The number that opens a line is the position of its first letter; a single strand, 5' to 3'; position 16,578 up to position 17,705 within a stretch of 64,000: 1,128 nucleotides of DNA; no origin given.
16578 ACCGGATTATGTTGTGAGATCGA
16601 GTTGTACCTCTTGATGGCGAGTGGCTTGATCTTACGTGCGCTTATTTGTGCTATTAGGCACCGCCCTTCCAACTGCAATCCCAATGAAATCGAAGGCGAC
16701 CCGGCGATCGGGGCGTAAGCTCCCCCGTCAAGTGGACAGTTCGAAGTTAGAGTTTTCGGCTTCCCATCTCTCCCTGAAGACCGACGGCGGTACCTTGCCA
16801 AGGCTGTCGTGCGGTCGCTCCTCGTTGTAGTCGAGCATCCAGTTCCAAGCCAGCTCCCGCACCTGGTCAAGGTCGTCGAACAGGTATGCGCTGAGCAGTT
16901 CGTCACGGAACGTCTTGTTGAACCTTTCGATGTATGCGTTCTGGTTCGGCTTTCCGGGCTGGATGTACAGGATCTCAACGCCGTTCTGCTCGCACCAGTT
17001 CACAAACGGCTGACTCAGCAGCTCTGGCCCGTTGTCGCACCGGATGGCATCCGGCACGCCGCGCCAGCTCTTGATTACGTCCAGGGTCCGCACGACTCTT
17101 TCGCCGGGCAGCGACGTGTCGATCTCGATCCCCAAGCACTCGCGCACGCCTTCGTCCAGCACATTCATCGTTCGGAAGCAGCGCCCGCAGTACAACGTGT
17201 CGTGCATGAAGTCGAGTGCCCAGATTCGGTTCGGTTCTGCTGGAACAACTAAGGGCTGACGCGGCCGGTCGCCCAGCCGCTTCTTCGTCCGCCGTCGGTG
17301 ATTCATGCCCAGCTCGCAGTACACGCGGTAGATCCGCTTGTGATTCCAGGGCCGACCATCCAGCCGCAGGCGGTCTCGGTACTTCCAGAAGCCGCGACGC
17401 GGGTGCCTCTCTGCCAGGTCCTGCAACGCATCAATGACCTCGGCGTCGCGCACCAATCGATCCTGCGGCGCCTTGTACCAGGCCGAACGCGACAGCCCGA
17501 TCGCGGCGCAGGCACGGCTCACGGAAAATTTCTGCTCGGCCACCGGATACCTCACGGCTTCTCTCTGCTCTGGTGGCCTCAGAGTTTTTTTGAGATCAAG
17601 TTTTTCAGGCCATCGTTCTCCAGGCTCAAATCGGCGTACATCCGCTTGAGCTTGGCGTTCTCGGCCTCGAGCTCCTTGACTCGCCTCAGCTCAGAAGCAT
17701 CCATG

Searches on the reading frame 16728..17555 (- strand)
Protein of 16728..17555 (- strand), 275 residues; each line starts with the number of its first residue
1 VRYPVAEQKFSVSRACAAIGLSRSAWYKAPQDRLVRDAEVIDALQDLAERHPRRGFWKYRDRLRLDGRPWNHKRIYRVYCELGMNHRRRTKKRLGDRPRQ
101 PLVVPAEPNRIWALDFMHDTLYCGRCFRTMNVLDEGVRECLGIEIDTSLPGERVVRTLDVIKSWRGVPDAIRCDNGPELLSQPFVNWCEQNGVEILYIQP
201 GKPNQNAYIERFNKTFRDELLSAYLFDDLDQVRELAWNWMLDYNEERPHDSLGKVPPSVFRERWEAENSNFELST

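Call 86: search_protein_families(library=pfam, proteins=[window:16728-17555:-], max_evalue=0.01)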
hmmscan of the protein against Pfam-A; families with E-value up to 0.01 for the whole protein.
window:16728-17555:- (275 aa): 4 families
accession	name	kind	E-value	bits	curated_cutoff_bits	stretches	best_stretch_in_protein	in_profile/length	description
PF13683.12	rve_3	-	1.6e-26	92.3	26.5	1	191-257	1-67/67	Integrase core domain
PF00665.32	rve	-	1.7e-14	54.3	32.6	1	106-203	2-102/102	Integrase core domain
PF13276.12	HTH_21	-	5.2e-07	30.2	28.1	1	38-92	4-60/60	HTH-like domain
PF13333.12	rve_2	-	0.0017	18.9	22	1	210-262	1-53/56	Integrase core domain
